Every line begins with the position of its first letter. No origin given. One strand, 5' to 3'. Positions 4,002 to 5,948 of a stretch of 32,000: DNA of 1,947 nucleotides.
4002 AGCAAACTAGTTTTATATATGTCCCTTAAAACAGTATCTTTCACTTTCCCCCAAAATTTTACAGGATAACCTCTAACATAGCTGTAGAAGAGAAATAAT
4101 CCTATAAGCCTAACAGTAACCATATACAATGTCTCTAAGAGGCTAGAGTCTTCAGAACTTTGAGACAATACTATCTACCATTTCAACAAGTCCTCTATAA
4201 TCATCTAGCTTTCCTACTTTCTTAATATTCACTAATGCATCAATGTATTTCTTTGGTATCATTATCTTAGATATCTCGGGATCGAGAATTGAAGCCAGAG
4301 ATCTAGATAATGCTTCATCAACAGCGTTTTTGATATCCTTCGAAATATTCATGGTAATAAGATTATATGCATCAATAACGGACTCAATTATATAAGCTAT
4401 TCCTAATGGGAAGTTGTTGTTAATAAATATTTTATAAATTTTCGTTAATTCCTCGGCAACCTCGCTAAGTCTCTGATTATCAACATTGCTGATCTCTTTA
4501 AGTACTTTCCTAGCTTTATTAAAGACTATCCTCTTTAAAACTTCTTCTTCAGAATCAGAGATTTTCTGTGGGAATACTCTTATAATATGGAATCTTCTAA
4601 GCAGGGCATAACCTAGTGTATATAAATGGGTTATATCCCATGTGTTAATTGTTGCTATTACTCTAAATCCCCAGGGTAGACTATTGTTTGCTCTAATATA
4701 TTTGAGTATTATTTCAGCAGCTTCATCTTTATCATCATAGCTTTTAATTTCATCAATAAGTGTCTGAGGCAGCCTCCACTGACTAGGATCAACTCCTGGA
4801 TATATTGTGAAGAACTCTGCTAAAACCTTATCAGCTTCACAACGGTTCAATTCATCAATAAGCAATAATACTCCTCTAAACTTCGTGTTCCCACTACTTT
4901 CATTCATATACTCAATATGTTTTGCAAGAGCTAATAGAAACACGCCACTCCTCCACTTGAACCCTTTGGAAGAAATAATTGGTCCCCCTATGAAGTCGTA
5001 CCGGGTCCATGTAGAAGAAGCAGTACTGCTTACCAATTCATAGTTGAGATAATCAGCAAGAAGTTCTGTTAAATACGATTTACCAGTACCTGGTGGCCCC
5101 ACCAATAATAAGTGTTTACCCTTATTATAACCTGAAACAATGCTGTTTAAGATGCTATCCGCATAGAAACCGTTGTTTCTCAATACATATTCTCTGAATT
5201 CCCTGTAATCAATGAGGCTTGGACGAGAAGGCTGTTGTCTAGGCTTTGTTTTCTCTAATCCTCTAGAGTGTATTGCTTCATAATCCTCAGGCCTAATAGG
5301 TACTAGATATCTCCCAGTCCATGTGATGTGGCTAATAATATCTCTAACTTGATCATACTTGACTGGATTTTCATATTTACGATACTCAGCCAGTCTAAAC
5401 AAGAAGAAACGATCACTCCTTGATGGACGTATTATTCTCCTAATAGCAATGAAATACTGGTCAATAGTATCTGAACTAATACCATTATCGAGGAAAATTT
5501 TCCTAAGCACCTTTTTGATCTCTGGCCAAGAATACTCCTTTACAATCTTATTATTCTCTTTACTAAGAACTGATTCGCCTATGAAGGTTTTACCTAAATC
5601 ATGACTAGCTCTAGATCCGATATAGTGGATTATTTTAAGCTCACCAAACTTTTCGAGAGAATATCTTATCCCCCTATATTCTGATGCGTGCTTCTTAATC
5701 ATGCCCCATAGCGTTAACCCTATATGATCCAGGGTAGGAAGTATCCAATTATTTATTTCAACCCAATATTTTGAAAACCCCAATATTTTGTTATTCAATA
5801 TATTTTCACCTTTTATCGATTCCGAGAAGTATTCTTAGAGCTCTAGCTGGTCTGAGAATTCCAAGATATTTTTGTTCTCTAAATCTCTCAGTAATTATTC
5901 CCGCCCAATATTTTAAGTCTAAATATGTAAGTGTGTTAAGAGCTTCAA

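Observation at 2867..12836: Five-gene operon fusing a DUF1156 methylase / DUF499 ATPase module to a McrBC-like NTPase-nuclease module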

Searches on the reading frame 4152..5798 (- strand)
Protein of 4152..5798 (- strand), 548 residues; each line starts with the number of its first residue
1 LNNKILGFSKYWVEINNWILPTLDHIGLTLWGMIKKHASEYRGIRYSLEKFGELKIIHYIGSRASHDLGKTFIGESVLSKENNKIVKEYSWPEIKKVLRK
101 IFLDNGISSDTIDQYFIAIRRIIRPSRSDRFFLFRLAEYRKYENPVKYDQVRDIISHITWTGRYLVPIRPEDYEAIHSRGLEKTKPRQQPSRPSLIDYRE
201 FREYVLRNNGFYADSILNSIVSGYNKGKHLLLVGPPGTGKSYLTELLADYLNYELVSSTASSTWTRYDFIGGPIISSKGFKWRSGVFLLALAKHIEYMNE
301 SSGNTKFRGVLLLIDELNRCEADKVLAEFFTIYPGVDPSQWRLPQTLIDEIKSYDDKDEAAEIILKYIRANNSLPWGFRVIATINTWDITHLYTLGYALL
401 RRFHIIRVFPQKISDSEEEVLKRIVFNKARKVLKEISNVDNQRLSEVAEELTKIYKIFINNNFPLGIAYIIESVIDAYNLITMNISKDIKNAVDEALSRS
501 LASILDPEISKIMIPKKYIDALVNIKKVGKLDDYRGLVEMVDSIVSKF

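Call 3: search_protein_families(library=pfam, proteins=[window:4152-5798:-], max_evalue=0.01)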
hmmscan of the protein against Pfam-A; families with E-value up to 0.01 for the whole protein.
window:4152-5798:- (548 aa): 11 families
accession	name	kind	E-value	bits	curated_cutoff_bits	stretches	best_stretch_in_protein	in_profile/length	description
PF07728.20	AAA_5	-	9.9e-15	55.2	22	1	229-403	1-139/139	AAA domain (dynein-related subfamily)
PF00004.35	AAA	-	9.9e-07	29.7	21.2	1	230-324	1-73/131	ATPase family associated with various cellular activities (AAA)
PF13191.12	AAA_16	-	0.00066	20.6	32.6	1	226-254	21-51/167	AAA ATPase domain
PF13401.12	AAA_22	-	0.00081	20.1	27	1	228-270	6-51/130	AAA domain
PF24883.2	NPHP3_N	-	0.0014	19.3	24.8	0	224-254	19-49/164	Nephrocystin 3, N-terminal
PF13521.12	AAA_28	-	0.0022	18.7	27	1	231-264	3-36/164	AAA domain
PF07726.17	AAA_3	-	0.0028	18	27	0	229-278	1-50/131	ATPase family associated with various cellular activities (AAA)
PF07693.20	KAP_NTPase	-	0.0047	16.7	20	0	212-254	4-47/293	KAP family P-loop domain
PF05496.18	RuvB_N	-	0.0048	17.1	27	0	228-260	34-66/159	Holliday junction DNA helicase RuvB P-loop domain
PF01935.23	DUF87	-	0.0063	17.1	23.2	0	228-251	24-47/220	Helicase HerA, central domain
PF00910.28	RNA_helicase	-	0.0096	16.8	21.5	0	231-265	2-36/105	RNA helicase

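Call 4: search_protein_families(library=padloc, proteins=[window:4152-5798:-], max_evalue=0.01)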
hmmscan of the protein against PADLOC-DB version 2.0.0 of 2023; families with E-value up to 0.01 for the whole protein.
window:4152-5798:- (548 aa): 7 families
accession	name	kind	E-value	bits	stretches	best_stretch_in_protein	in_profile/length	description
PDLC02196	IetA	-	8.5e-05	20.1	1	223-257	118-152/374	-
PDLC04140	mad8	-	9.8e-05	20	1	220-251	20-51/314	mads_8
PDLC04232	IetA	-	0.001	16.6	1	227-256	116-145/330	-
PDLC02195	IetA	-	0.0012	16.3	1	225-257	135-167/395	-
PDLC04959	PDC-S20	-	0.0014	16.2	0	215-276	28-88/464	-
PDLC05009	PDC-S37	-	0.0036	13.1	1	213-241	294-322/1550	-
PDLC03920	MkoA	-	0.0069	12.7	0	230-251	634-656/1112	-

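Call 6: search_protein_families(library=ncbifam, proteins=[window:4152-5798:-], max_evalue=0.01)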
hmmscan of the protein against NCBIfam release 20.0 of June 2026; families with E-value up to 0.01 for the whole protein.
window:4152-5798:- (548 aa): 10 families
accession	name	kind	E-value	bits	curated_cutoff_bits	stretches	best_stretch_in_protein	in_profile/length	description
NF008457.0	PRK11331.1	equivalog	1.6e-07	30.5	637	1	208-476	175-416/459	5-methylcytosine-specific restriction enzyme subunit McrB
NF003229.0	PRK04195.1-5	equivalog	5.6e-05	22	280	1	219-266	35-83/413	replication factor C large subunit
NF003226.0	PRK04195.1-1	equivalog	0.00014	21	588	1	217-263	30-76/405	replication factor C large subunit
NF003230.0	PRK04195.1-6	equivalog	0.00022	20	441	1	218-262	31-74/494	replication factor C large subunit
TIGR00635.1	ruvB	equivalog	0.00042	19.4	299.05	1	228-265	31-68/305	Holliday junction branch migration DNA helicase RuvB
NF005320.0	PRK06851.1-6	equivalog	0.0016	17.4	556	1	208-253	15-58/363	hypothetical protein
TIGR03922.1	T7SS_EccA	equivalog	0.0023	16.6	466.65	1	226-251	311-336/557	type VII secretion AAA-ATPase EccA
NF042959.1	IteA_antiphage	equivalog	0.004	16.4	510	1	225-257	123-155/367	anti-phage ATPase IteA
NF000868.0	PRK00080.1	equivalog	0.0068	15.3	282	0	228-261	52-85/330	Holliday junction branch migration DNA helicase RuvB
NF058533.1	antiphage_ProA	equivalog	0.0069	13.8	1500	1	213-251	650-689/1903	anti-phage protein ProA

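Call 24: find_homologous_proteins(query=window:4152-5798:-, max_evalue=0.00001)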
Query window:4152-5798:- (548 aa): 114 proteins with E <= 0.00001 among 8000 candidates.
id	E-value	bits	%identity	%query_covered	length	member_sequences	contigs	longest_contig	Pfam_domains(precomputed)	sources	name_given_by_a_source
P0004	0.0e+0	1196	97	100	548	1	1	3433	PF00004.36,PF07728.21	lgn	-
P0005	2.6e-230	784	65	99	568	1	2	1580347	PF00004.36,PF07728.21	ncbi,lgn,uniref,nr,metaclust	ncbi:AAA family ATPase [Staphylothermus hellenicus]|uniref:ATPase associated with various cellular a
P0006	8.0e-177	607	52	99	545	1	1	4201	PF00004.36,PF07728.21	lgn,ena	-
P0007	8.9e-177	607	51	99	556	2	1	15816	PF00004.36,PF07728.21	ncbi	-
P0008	6.8e-153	528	46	99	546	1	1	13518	PF00004.36,PF07728.21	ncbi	-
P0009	6.8e-68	248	44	54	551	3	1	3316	PF00004.36,PF07728.21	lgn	-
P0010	1.3e-67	247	41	63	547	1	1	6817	PF00004.36,PF13401.13,PF07728.21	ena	-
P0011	4.7e-66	242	46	52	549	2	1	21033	PF07728.21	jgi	-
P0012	8.3e-66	241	34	91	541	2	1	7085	PF00004.36,PF07728.21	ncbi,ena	-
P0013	2.1e-65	239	39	67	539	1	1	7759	PF00004.36,PF07728.21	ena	-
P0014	9.9e-65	237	40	59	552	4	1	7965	PF07728.21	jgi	-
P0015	3.6e-64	235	38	71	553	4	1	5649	PF07728.21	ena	-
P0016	5.2e-61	225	38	63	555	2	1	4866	PF07726.18,PF00004.36,PF07728.21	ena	-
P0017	6.1e-59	218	39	56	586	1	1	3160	PF00004.36,PF13401.13,PF07728.21,PF13191.13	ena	-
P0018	1.8e-58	217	38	58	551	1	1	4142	PF07728.21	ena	-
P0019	2.2e-56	210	41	54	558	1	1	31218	PF00004.36,PF07728.21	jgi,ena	-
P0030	2.4e-44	170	35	60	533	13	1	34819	PF07726.18,PF00004.36,PF13401.13,PF05496.19,PF07728.21,PF20720.4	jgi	-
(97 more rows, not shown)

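Call 25: find_encoding_contigs(protein=P0005, flank=10000, max_places=2)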
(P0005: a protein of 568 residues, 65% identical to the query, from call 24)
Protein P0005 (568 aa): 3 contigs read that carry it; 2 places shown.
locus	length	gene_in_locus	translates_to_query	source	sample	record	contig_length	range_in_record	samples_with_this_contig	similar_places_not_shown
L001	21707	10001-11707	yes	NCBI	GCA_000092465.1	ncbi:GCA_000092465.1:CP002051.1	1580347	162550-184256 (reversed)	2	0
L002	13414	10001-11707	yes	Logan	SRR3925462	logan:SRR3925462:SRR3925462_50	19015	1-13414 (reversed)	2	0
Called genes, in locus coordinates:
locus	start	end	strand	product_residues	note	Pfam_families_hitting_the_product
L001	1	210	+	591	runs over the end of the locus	-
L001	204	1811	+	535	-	-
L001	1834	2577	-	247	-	-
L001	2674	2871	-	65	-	-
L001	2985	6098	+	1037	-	PF06634:DUF1156, PF03602:Cons_hypoth95 (faint)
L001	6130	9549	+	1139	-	PF04465:DUF499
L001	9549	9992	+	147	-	-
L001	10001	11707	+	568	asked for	PF00004:AAA, PF07728:AAA_5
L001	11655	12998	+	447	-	-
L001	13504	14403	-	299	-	-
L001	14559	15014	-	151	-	PF21818:DUF6884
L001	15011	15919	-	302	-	-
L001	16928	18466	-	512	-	-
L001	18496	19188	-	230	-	-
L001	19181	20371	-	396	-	-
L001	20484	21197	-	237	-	-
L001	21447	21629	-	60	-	-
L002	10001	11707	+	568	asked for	PF00004:AAA, PF07728:AAA_5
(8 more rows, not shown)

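Call 26: find_encoding_contigs(protein=P0007, flank=10000, max_places=2)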
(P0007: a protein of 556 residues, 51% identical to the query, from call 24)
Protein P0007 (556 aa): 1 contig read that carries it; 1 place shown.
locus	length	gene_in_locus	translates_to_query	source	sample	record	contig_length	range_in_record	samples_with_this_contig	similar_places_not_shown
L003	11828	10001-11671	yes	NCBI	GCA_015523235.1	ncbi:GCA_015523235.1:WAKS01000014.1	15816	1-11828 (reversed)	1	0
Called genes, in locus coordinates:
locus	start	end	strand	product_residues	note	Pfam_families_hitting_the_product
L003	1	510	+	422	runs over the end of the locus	PF12679:ABC2_membrane_2, PF12698:ABC2_membrane_3, PF01061:ABC2_membrane, PF12730:ABC2_membrane_4 (weak)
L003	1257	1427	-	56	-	-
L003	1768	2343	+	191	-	-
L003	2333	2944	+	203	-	-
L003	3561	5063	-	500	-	PF12679:ABC2_membrane_2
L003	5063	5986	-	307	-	PF00005:ABC_tran, PF13304:AAA_21 (weak), PF13732:DrrA1-3_C (faint)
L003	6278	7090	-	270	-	PF01946:Thi4, PF01494:FAD_binding_3, PF03486:HI0933_like (weak), PF07992:Pyr_redox_2, PF00890:FAD_binding_2 (weak), PF01266:DAO, PF12831:FAD_oxidored (weak), PF13450:NAD_binding_8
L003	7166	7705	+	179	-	PF09819:ABC_cobalt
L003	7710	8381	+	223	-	PF03070:TENA_THI-4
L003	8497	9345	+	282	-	PF00892:EamA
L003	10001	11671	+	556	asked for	PF00004:AAA, PF07728:AAA_5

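Call 27: find_encoding_contigs(protein=P0008, flank=10000, max_places=2)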
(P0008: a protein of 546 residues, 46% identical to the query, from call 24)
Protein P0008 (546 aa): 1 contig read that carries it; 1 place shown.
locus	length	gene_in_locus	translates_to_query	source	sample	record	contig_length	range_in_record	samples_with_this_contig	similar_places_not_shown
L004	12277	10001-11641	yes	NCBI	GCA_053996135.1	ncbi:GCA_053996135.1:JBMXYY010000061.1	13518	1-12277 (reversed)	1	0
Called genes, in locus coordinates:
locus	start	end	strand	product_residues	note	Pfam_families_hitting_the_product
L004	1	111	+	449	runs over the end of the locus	?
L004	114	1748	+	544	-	PF00270:DEAD (faint), PF13087:AAA_12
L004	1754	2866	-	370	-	-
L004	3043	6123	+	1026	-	PF06634:DUF1156 (weak), PF03602:Cons_hypoth95 (faint)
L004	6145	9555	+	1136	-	PF04465:DUF499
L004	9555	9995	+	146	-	-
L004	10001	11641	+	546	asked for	PF00004:AAA (weak), PF07728:AAA_5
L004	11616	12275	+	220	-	?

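Call 28: find_encoding_contigs(protein=P0011, flank=10000, max_places=1)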
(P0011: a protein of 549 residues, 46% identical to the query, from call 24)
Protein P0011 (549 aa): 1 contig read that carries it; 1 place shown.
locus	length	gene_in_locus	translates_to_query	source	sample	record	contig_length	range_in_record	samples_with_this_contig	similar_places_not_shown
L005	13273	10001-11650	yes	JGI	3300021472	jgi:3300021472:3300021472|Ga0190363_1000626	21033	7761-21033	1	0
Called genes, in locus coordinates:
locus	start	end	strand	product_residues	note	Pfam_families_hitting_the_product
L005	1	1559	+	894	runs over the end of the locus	PF00270:DEAD, PF00271:Helicase_C (weak)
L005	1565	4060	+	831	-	-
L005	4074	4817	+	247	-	PF13091:PLDc_2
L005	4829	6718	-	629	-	PF21818:DUF6884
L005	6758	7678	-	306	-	PF01702:TGT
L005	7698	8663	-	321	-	PF01637:ATPase_2, PF13401:AAA_22 (weak), PF10923:BrxC_BrxD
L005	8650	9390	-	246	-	-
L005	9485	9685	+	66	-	-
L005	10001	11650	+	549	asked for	PF07728:AAA_5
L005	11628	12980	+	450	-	-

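Call 29: find_encoding_contigs(protein=P0019, flank=10000, max_places=1)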
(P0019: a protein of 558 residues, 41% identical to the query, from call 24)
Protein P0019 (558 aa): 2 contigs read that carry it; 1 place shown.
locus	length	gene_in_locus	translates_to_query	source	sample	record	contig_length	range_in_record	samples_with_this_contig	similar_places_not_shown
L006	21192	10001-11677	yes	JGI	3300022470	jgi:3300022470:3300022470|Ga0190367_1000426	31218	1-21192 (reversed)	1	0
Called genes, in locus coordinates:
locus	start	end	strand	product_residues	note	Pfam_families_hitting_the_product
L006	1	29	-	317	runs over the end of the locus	PF01596:Methyltransf_3, PF13578:Methyltransf_24, PF13847:Methyltransf_31 (weak)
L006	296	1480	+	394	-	PF13439:Glyco_transf_4, PF13477:Glyco_trans_4_2 (weak), PF13579:Glyco_trans_4_4, PF20706:GT4-conflict, PF00534:Glycos_transf_1, PF13692:Glyco_trans_1_4, PF13524:Glyco_trans_1_2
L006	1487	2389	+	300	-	PF01040:UbiA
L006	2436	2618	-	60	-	-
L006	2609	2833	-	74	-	PF04014:MazE_antitoxin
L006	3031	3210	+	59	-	-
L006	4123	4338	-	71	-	-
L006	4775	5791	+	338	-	PF02463:SMC_N (faint), PF13175:AAA_15, PF13476:AAA_23, PF13304:AAA_21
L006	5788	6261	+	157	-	-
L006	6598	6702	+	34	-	-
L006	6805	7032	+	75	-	-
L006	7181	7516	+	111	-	PF10130:PIN_2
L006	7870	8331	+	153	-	PF01939:NucS_C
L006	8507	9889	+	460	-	-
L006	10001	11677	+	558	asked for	PF00004:AAA (weak), PF07728:AAA_5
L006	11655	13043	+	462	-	-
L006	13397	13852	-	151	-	-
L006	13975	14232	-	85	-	-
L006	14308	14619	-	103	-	-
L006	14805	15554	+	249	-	-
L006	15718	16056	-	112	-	-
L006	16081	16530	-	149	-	-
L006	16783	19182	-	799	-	PF13360:PQQ_2, PF23414:Beta-prop_EML_2 (faint), PF12894:ANAPC4_WD40 (faint), PF13570:Beta-prop_ACSF4, PF25174:Beta-prop_THOC3 (weak)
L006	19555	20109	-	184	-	-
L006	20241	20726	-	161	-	PF03144:GTP_EFTU_D2 (weak)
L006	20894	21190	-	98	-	?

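Call 30: find_encoding_contigs(protein=P0030, flank=10000, max_places=1)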
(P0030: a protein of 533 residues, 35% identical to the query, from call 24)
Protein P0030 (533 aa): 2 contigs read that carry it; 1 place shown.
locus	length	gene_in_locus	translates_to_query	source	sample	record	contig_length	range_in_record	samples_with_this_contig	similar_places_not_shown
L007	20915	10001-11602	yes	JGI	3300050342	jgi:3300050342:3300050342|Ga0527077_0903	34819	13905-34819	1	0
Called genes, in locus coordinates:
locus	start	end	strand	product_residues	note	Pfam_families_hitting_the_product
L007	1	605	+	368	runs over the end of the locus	PF09369:MZB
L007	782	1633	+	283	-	-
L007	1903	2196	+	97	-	-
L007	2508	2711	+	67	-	-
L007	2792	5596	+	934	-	PF13020:NOV_C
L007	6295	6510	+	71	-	-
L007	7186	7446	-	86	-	-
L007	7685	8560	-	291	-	PF26193:DUF8045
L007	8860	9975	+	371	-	PF04055:Radical_SAM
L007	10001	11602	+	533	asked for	PF05496:RuvB_N (faint), PF20720:nSTAND3 (weak), PF00004:AAA, PF07726:AAA_3 (faint), PF07728:AAA_5, PF13401:AAA_22 (weak)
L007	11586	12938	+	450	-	-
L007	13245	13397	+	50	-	-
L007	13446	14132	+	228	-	-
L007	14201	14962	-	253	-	PF13489:Methyltransf_23, PF05175:MTS, PF00891:Methyltransf_2 (weak), PF02390:Methyltransf_4 (weak), PF13649:Methyltransf_25, PF13847:Methyltransf_31, PF08241:Methyltransf_11, PF08242:Methyltransf_12, +2 more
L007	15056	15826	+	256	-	PF01048:PNP_UDP_1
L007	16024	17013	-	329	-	PF01972:SDH_protease, PF25145:NfeD1b_N (weak)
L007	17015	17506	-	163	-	-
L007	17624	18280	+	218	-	PF01966:HD, PF21447:Ppx-GppA_III (faint)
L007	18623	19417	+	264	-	-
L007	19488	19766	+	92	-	PF10923:BrxC_BrxD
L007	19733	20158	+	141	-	PF10923:BrxC_BrxD (weak)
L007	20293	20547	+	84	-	-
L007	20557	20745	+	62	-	-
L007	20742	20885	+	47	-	-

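Call 31: find_encoding_contigs(protein=P0012, flank=10000, max_places=1)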
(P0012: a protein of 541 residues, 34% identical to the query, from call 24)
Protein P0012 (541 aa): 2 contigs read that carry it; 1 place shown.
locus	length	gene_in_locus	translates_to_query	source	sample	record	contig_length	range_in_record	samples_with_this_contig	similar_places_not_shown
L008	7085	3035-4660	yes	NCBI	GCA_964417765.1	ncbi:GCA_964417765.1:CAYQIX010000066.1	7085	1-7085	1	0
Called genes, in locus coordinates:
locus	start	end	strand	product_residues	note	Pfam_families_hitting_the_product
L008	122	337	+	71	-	-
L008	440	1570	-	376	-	-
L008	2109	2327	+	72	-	-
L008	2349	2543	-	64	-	-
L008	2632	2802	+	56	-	-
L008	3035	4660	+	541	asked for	PF00004:AAA (weak), PF07728:AAA_5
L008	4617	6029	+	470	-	-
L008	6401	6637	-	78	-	PF13382:Adenine_deam_C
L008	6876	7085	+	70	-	?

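Call 41: search_protein_families(library=pfam, proteins=[L005:11628-12980:+, L006:11655-13043:+, L007:11586-12938:+, L008:4617-6029:+], max_evalue=0.05)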
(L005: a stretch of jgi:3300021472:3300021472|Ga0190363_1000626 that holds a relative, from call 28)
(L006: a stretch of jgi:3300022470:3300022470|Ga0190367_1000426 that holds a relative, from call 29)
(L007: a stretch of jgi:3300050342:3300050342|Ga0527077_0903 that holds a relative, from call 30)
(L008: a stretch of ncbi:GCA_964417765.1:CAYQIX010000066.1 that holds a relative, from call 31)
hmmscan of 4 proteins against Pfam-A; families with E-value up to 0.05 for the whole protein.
L005:11628-12980:+ (450 aa): 2 families
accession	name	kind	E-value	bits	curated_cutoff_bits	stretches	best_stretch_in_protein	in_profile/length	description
PF04411.18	PDDEXK_7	-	0.00091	19.8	22.1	1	257-356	1-112/164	PD-(D/E)XK nuclease superfamily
PF09823.15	DUF2357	-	0.039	13.6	23.3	0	111-177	152-219/251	Domain of unknown function (DUF2357)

L006:11655-13043:+ (462 aa): 1 family
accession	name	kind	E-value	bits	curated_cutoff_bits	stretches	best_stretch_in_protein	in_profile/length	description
PF04411.18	PDDEXK_7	-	0.012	16.2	22.1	1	325-364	74-112/164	PD-(D/E)XK nuclease superfamily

L007:11586-12938:+ (450 aa): 0 families

L008:4617-6029:+ (470 aa): 2 families
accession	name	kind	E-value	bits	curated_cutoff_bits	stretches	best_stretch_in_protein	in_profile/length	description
PF09823.15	DUF2357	-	0.027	14.1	23.3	0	123-213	152-236/251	Domain of unknown function (DUF2357)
PF04411.18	PDDEXK_7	-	0.031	14.8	22.1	0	269-374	1-112/164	PD-(D/E)XK nuclease superfamily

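Call 52: search_solved_structures(query=window:4152-5798:-, max_evalue=0.01, show_alignments=1)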
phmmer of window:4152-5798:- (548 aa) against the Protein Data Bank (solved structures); distinct sequences matched with E-value up to 0.01: 9.
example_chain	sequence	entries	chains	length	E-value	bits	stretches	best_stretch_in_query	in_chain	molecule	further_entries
6n0s_A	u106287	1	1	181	2.9e-118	398.9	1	3-180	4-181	ATPase associated with various cellular activities, AAA_5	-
6or5_A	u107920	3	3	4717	1.6e-08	36.8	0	227-318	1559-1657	Midasin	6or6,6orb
6hz4_A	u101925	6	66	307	3.3e-07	32.4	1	208-470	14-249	5-methylcytosine-specific restriction enzyme B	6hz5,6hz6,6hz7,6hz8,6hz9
6ut6_A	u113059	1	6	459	8.1e-07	31.1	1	208-470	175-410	5-methylcytosine-specific restriction enzyme B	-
7vsr_A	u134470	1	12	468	8.6e-07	31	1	208-470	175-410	5-methylcytosine-specific restriction enzyme B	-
6l1q_C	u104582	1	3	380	0.00019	23.3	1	159-291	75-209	CbbQ protein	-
5c3c_A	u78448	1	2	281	0.00019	23.3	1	218-291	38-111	CbbQ/NirQ/NorQ domain protein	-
5g4g_A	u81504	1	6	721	0.0091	17.8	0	223-259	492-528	VCP-LIKE ATPASE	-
5g4f_A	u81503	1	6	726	0.0092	17.7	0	223-259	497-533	VCP-LIKE ATPASE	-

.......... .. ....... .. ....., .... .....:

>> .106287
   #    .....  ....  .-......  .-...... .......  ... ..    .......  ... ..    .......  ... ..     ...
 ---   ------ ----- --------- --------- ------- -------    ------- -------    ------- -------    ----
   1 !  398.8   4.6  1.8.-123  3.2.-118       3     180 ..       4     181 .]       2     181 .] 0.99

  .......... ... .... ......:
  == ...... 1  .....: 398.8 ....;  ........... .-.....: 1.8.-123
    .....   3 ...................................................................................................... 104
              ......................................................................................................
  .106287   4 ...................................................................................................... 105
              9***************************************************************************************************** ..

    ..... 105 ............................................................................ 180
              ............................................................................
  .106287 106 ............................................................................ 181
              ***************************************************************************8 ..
